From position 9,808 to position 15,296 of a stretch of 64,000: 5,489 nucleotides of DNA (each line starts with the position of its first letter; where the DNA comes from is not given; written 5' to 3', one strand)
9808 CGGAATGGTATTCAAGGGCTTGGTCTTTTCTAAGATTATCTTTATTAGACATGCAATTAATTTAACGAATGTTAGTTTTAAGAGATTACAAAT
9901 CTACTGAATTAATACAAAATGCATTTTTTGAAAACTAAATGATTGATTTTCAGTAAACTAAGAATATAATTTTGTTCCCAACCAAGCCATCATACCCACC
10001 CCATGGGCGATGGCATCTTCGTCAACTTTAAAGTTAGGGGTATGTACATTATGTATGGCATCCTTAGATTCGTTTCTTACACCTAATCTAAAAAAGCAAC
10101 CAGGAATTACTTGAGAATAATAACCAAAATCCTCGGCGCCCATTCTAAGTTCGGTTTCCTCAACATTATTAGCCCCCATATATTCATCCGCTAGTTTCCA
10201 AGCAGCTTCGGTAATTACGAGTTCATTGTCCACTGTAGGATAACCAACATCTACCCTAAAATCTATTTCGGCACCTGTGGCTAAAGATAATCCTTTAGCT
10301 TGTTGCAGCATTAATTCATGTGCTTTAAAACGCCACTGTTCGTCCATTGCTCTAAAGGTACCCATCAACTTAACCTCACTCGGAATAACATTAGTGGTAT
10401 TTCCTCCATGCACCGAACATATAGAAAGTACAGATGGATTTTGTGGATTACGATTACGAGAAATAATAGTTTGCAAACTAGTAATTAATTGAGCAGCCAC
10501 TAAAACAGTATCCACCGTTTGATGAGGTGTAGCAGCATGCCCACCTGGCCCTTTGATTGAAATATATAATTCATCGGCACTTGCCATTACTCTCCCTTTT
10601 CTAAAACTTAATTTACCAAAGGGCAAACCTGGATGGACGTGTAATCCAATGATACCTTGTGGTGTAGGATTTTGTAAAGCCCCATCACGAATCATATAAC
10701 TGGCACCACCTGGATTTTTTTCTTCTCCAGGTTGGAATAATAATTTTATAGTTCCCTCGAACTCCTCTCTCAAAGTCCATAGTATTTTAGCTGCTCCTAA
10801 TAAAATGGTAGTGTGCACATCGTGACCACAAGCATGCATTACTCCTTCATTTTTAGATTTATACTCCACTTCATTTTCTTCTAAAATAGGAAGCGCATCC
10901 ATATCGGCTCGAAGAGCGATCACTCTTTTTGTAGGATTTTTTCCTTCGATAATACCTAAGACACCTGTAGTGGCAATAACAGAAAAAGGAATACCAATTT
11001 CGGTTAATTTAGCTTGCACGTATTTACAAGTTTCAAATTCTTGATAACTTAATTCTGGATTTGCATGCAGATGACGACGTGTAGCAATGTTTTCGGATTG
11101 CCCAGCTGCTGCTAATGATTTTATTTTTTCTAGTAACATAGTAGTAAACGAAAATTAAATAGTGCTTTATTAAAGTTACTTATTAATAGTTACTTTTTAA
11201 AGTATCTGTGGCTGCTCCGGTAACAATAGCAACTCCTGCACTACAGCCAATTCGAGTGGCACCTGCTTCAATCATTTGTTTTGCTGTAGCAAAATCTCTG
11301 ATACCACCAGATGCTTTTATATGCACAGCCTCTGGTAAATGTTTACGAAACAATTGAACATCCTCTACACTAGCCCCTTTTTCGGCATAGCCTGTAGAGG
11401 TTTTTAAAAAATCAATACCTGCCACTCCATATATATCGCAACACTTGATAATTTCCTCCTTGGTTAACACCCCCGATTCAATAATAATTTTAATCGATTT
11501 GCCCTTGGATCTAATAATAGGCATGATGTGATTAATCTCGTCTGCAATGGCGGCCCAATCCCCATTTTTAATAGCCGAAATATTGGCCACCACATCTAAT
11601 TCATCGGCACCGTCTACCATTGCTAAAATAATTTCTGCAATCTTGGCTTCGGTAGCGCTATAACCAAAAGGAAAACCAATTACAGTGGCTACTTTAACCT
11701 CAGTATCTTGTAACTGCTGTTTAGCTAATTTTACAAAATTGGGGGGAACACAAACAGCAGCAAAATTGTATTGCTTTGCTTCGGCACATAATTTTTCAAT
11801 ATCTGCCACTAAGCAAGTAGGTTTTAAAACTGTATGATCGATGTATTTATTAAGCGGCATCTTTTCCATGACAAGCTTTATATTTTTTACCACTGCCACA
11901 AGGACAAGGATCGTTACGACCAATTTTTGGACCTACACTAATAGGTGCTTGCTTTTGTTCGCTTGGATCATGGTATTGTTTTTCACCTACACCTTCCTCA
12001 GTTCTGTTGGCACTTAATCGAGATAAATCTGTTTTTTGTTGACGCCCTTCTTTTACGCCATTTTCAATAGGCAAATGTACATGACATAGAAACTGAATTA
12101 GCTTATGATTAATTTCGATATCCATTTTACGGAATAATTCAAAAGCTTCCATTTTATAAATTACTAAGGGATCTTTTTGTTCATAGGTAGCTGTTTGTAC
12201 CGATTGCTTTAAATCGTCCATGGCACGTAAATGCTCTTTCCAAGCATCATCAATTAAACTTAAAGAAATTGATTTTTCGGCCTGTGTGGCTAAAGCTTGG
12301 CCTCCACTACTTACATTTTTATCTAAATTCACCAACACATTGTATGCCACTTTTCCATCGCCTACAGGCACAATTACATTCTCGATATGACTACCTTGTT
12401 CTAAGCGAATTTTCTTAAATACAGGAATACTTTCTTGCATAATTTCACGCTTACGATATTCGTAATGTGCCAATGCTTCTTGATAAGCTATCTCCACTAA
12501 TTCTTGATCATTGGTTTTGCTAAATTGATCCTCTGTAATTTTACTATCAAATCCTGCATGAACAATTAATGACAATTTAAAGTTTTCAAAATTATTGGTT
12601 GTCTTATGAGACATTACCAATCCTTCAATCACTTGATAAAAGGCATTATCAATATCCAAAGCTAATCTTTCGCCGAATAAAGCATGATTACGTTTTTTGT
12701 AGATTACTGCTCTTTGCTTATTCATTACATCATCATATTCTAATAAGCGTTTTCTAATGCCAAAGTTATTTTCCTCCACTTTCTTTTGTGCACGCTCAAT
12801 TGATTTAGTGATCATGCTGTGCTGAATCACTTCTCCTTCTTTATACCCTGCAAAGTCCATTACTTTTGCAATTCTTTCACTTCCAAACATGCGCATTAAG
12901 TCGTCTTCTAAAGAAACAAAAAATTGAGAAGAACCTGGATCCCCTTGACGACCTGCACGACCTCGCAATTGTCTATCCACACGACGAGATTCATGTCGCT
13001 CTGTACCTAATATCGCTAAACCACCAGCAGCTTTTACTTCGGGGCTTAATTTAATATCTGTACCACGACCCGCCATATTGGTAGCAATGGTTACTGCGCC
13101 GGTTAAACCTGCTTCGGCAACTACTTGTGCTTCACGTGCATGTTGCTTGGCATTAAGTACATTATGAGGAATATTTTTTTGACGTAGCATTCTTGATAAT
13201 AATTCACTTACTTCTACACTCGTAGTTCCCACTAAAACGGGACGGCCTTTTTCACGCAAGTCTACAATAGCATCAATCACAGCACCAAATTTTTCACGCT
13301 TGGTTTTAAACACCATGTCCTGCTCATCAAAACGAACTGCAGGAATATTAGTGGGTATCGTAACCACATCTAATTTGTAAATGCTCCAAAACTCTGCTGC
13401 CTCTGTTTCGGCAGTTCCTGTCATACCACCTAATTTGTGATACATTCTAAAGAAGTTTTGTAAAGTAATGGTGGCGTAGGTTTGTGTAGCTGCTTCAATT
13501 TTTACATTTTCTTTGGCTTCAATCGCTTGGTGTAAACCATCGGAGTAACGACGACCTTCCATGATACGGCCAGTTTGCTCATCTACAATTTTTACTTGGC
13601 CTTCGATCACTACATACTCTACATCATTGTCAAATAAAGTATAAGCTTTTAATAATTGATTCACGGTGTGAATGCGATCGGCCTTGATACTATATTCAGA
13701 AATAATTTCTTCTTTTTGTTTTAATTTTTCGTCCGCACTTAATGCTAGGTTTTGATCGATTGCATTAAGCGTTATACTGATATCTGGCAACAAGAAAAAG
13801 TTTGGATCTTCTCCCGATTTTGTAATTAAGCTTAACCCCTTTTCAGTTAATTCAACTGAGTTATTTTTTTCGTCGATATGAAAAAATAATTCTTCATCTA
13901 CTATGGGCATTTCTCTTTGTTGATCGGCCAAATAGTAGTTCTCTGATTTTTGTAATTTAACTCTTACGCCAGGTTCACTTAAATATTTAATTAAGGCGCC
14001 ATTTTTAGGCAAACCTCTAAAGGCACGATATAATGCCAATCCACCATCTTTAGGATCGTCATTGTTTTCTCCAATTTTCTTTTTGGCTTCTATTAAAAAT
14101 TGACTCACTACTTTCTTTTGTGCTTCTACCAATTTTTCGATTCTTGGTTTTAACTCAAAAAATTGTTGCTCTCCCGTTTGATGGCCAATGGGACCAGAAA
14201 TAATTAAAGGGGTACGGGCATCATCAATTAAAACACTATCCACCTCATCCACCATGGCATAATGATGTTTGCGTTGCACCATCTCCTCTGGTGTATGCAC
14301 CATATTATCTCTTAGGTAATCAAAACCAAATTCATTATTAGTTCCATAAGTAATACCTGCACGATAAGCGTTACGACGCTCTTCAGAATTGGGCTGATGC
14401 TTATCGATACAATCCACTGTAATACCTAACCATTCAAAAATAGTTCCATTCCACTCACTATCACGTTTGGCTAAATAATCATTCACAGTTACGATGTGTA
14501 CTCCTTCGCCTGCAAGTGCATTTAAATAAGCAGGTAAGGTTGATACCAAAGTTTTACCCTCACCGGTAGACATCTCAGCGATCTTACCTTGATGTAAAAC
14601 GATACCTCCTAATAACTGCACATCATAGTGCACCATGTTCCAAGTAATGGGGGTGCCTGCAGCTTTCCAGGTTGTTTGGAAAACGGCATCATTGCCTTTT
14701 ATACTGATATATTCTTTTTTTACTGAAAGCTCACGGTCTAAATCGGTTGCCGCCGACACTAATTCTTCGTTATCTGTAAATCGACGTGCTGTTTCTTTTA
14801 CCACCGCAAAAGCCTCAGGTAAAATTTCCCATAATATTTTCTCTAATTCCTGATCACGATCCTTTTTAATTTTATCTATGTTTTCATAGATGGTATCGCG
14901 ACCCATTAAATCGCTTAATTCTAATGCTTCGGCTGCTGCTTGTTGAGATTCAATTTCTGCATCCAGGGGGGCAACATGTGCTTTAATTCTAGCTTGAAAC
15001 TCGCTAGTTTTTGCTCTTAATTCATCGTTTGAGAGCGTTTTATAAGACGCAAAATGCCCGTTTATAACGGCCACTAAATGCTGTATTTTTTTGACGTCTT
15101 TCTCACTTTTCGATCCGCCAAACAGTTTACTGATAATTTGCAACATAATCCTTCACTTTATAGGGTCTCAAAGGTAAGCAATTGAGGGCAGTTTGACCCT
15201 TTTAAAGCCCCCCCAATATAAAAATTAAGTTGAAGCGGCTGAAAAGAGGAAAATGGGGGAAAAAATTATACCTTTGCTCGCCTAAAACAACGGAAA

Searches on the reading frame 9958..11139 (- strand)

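Call 10: search_protein_families(library=pfam, proteins=[window:9958-11139:-])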
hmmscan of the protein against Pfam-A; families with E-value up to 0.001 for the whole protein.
window:9958-11139:- (393 aa): 2 families
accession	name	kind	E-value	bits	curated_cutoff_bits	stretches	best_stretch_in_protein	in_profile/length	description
PF01546.33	Peptidase_M20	-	1.1e-42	146.8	24.6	1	75-385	1-201/206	Peptidase family M20/M25/M40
PF07687.19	M20_dimer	-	1.8e-10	41.1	21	1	192-268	10-86/107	Peptidase dimerisation domain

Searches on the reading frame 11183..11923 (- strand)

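Call 10: search_protein_families(library=pfam, proteins=[window:11183-11923:-])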
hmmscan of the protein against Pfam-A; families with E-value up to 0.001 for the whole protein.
window:11183-11923:- (246 aa): 1 family
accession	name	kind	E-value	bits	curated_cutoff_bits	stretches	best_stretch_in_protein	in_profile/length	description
PF01791.15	DeoC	-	7.1e-17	62.2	23.8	1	27-233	5-226/229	DeoC/LacD family aldolase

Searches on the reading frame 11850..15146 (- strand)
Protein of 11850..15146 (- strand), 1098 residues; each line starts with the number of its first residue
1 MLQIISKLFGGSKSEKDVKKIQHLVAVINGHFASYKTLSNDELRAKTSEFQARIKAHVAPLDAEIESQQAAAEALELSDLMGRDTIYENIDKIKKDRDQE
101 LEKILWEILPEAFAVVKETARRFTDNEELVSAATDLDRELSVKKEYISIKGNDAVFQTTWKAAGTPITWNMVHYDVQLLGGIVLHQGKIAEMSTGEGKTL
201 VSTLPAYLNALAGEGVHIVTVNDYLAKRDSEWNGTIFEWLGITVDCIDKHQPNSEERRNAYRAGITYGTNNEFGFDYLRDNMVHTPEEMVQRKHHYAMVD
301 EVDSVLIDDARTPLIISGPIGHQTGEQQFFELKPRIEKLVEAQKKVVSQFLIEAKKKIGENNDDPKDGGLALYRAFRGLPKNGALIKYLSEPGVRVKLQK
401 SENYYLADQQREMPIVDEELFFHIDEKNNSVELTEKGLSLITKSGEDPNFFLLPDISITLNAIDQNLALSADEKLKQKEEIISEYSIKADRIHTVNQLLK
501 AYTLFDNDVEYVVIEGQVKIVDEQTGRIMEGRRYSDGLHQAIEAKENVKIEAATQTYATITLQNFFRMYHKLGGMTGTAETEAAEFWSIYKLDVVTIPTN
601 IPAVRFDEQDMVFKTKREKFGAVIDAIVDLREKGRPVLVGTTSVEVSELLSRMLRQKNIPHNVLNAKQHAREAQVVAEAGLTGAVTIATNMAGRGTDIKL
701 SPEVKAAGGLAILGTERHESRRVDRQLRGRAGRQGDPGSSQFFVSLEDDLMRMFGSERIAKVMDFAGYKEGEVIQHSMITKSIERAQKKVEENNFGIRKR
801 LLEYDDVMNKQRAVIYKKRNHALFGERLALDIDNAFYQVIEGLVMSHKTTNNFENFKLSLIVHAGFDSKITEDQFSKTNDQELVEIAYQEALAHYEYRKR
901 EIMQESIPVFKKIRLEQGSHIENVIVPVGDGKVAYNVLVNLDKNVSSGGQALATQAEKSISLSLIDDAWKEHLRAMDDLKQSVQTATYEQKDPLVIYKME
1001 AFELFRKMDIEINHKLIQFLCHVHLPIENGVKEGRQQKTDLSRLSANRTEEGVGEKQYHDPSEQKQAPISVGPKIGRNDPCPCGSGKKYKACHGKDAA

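Call 10: search_protein_families(library=pfam, proteins=[window:11850-15146:-])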
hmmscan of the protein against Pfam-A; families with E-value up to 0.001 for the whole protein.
window:11850-15146:- (1098 aa): 5 families
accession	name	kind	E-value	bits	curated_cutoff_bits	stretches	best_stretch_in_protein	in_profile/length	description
PF07517.20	SecA_DEAD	-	6.4e-112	374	24.6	1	11-587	6-290/290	SecA DEAD-like domain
PF21090.3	P-loop_SecA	-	3.3e-77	259.2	27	2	602-704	1-103/205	SecA P-loop domain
PF07516.18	SecA_SW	-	1.3e-55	189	26.7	1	773-1023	1-199/200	SecA Wing and Scaffold domain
PF01043.26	SecA_PP_bind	-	5.9e-30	104.5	23.5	1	402-543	3-110/110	SecA preprotein cross-linking domain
PF02810.21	SEC-C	-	5e-10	39.5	20.4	1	1077-1095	1-19/19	SEC-C motif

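Call 49: find_homologous_proteins(query=window:11850-15146:-, max_evalue=1e-100)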
Query window:11850-15146:- (1098 aa): 8000 proteins with E <= 1e-100 among 8000 candidates; the best 120 are listed.
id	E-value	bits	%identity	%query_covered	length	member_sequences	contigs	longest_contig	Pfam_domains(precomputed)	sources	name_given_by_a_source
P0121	0.0e+0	2459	100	100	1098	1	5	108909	PF07517.21,PF07516.19,PF21090.4,PF02810.22,PF01043.27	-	-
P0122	0.0e+0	2204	89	100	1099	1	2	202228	PF07517.21,PF07516.19,PF21090.4,PF02810.22,PF01043.27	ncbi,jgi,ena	jgi:preprotein translocase subunit SecA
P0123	0.0e+0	2203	89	100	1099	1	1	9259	PF07517.21,PF07516.19,PF21090.4,PF02810.22,PF01043.27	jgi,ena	-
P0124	0.0e+0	2201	89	100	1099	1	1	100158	PF07517.21,PF07516.19,PF21090.4,PF02810.22,PF01043.27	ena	-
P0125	0.0e+0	2195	88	100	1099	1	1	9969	PF07517.21,PF07516.19,PF21090.4,PF02810.22,PF01043.27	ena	-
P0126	0.0e+0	2193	88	100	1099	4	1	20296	PF07517.21,PF07516.19,PF21090.4,PF02810.22,PF01043.27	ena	-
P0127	0.0e+0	2190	88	100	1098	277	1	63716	PF07517.21,PF07516.19,PF21090.4,PF02810.22,PF01043.27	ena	-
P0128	0.0e+0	2189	87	100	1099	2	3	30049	PF07517.21,PF07516.19,PF21090.4,PF02810.22,PF01043.27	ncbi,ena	-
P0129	0.0e+0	2188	87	100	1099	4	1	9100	PF07517.21,PF07516.19,PF21090.4,PF02810.22,PF01043.27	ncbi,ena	-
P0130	0.0e+0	2186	87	100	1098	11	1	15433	PF07517.21,PF07516.19,PF21090.4,PF02810.22,PF01043.27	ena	-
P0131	0.0e+0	2185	87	100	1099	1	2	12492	PF07517.21,PF07516.19,PF21090.4,PF02810.22,PF01043.27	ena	-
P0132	0.0e+0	2184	87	100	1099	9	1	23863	PF07517.21,PF07516.19,PF21090.4,PF02810.22,PF01043.27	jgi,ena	jgi:preprotein translocase subunit SecA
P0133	0.0e+0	2184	87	100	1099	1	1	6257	PF07517.21,PF07516.19,PF21090.4,PF02810.22,PF01043.27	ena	-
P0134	0.0e+0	2184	87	100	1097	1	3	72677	PF07517.21,PF07516.19,PF21090.4,PF02810.22,PF01043.27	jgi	-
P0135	0.0e+0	2183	87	100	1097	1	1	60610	PF07517.21,PF07516.19,PF21090.4,PF02810.22,PF01043.27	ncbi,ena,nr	ncbi:MAG: preprotein translocase subunit SecA [Bacteroidetes bacterium]|nr:preprotein translocase su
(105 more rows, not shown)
